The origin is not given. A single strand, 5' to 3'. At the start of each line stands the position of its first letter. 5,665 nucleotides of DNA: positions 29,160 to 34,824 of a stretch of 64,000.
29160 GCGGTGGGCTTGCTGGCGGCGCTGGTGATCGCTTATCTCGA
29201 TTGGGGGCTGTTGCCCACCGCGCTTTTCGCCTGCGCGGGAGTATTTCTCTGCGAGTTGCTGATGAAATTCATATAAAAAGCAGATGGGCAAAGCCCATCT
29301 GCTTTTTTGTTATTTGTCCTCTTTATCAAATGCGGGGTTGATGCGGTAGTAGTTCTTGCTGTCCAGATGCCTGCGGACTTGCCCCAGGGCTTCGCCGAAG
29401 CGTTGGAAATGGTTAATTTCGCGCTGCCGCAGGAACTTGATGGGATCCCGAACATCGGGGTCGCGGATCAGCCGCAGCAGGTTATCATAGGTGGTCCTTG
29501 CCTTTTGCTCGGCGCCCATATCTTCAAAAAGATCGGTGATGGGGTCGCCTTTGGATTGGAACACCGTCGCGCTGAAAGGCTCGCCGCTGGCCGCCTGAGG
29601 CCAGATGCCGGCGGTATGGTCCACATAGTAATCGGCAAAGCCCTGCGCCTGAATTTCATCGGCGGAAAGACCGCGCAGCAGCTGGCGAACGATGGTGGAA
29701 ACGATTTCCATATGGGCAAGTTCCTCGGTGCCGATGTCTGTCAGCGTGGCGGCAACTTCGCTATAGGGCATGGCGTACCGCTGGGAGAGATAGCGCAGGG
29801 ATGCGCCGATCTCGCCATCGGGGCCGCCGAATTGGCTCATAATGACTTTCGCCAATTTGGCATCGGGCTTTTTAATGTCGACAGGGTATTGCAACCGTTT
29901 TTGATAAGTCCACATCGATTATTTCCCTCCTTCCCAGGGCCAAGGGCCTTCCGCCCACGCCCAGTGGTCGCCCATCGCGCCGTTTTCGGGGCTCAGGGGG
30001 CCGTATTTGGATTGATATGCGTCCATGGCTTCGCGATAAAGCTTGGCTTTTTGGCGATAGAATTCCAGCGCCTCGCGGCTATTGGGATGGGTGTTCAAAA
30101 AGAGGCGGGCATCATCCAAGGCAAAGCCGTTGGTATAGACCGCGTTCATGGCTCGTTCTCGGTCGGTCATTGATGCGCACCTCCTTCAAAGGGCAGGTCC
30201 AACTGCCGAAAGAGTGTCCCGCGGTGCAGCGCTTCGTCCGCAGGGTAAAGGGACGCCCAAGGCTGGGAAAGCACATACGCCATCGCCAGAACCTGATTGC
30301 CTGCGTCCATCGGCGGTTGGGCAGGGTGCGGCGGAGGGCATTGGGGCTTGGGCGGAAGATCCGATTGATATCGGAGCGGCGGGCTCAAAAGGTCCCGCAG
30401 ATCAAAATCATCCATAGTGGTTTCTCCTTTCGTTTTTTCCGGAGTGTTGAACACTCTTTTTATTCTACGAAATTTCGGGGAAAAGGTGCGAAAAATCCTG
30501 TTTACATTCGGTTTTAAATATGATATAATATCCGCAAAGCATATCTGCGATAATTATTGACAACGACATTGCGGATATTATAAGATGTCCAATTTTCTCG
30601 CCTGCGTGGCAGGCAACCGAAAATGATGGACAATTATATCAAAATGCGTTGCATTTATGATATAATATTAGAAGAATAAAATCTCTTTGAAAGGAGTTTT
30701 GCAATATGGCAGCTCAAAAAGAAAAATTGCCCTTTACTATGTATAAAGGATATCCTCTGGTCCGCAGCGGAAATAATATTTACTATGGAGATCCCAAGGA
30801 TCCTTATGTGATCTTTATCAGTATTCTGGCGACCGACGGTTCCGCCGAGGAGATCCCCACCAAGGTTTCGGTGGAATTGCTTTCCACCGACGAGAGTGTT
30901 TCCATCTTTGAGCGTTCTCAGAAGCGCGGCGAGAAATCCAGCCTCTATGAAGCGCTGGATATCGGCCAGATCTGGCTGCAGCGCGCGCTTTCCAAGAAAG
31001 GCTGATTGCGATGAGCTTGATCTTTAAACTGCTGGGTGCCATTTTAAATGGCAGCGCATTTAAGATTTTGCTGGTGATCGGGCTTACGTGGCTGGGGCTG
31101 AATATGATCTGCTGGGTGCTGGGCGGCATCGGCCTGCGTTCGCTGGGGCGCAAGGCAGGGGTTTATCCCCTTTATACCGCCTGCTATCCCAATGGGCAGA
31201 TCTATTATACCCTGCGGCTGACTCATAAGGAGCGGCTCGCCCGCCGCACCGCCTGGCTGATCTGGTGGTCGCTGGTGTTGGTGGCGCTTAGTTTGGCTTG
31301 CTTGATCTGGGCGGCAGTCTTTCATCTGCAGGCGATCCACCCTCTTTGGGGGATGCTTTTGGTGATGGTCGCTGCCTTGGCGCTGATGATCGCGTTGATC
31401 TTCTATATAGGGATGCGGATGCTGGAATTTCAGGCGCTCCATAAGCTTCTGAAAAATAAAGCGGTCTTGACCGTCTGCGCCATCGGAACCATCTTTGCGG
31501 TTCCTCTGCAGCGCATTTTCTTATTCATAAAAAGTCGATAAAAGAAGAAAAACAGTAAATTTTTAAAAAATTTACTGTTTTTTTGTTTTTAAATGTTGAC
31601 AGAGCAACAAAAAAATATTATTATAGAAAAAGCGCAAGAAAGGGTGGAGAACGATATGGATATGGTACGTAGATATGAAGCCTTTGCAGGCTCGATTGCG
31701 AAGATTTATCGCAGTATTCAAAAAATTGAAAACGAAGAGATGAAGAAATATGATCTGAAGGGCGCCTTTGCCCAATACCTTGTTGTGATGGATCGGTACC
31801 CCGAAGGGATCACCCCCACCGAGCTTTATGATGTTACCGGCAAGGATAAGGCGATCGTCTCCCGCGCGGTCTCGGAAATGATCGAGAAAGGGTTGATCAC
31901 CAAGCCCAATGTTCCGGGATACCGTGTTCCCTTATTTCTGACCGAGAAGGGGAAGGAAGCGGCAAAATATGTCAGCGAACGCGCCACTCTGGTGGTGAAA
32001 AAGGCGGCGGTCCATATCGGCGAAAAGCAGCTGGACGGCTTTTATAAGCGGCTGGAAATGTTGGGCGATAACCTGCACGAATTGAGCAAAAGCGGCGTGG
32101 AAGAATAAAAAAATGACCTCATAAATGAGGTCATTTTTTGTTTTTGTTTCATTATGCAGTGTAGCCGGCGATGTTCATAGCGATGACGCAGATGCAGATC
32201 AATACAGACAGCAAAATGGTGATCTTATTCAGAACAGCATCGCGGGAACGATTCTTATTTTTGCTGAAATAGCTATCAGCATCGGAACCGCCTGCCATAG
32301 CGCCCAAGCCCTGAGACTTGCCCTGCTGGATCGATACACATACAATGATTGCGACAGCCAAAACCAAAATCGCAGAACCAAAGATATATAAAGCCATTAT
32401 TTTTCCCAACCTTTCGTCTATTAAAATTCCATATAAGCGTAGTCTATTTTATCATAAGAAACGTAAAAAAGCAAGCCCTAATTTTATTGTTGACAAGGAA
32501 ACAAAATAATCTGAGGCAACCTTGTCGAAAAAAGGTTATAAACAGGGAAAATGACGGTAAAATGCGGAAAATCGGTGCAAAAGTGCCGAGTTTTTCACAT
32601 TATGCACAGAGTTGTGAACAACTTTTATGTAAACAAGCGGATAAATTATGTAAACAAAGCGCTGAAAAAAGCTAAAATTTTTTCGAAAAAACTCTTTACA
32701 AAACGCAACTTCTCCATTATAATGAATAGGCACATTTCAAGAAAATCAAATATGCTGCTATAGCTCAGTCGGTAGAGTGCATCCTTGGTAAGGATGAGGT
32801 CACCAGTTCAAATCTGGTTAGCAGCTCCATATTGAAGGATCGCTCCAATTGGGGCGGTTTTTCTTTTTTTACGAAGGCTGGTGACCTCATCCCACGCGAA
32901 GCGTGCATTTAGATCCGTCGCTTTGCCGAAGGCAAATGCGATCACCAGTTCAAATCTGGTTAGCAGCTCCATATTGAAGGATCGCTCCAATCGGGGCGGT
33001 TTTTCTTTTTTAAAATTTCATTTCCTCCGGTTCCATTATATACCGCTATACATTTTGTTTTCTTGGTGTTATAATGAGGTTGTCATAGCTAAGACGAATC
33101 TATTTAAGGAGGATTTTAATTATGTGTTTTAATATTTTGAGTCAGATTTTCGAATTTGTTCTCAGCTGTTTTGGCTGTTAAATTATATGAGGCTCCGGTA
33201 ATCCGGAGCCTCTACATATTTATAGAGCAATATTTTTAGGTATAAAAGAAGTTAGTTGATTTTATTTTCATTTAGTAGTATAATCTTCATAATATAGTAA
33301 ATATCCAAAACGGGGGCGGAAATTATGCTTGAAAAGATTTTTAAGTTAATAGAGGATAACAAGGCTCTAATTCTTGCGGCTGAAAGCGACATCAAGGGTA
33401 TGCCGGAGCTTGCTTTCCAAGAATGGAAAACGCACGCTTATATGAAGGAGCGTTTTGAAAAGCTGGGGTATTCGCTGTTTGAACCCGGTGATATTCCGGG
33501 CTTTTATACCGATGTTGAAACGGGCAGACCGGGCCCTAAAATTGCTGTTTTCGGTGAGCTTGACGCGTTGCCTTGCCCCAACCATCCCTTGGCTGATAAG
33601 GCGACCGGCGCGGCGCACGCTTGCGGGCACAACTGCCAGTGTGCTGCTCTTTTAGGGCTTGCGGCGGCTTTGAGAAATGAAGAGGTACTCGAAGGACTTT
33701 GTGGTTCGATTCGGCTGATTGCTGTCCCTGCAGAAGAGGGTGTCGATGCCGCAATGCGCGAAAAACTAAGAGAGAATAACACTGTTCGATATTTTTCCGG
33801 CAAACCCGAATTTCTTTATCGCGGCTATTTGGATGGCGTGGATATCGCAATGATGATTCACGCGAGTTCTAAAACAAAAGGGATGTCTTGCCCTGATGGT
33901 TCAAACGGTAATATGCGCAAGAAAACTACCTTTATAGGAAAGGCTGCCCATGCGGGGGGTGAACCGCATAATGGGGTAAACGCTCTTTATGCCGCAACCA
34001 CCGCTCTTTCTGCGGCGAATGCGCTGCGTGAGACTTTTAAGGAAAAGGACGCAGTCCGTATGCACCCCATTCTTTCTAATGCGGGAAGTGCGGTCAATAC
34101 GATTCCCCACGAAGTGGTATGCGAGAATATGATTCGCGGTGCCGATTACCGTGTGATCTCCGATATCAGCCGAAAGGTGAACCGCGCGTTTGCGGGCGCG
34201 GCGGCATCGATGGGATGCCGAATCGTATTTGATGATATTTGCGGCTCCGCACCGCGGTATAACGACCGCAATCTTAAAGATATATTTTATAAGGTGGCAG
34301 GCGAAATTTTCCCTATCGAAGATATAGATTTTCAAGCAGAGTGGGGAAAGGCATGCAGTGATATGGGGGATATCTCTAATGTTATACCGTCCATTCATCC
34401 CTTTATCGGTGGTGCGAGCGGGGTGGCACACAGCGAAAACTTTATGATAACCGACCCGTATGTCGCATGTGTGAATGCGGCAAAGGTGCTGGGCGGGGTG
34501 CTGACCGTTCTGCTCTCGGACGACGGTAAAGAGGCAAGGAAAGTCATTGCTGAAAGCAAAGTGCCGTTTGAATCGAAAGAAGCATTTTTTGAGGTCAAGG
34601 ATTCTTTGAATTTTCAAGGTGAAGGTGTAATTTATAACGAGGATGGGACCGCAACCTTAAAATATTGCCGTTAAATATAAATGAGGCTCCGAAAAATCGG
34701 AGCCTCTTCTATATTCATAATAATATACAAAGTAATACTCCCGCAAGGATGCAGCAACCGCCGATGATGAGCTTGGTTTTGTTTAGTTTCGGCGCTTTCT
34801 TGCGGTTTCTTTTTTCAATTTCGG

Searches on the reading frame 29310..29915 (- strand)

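Call 67: search_protein_families(library=pfam, proteins=[window:29310-29915:-], max_evalue=0.01)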
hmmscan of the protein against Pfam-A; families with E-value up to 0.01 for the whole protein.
window:29310-29915:- (201 aa): 3 families
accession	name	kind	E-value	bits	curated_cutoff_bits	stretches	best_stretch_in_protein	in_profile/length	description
PF05067.18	Mn_catalase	-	2.6e-46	158.3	27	1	1-181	1-195/284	Manganese containing catalase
PF03232.19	COQ7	-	0.0012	19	23.5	0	34-78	13-58/169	Ubiquinone biosynthesis protein COQ7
PF02915.23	Rubrerythrin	-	0.0067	17.3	22.8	0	34-84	9-61/137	Rubrerythrin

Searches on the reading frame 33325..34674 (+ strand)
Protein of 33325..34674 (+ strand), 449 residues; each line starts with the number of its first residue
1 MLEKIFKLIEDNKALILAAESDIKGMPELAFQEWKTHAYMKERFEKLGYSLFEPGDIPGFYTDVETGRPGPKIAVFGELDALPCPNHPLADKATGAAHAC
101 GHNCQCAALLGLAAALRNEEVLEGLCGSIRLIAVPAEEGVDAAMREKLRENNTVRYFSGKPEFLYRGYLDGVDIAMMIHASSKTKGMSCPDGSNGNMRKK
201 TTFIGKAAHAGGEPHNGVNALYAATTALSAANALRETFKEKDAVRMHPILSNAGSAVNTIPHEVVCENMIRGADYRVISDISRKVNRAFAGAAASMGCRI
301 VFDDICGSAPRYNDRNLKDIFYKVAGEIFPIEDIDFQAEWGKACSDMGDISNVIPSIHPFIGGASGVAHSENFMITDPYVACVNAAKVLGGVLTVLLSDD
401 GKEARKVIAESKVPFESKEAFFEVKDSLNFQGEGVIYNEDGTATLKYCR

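Call 54: search_protein_families(library=pfam, proteins=[window:33325-34674:+], max_evalue=0.001)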
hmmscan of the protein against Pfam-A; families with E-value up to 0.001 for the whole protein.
window:33325-34674:+ (449 aa): 2 families
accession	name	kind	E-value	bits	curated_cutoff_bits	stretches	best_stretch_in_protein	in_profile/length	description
PF01546.33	Peptidase_M20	-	9.4e-11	42.4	24.6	1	77-385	4-196/206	Peptidase family M20/M25/M40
PF07687.19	M20_dimer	-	4.3e-07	30.3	21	1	195-288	5-98/107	Peptidase dimerisation domain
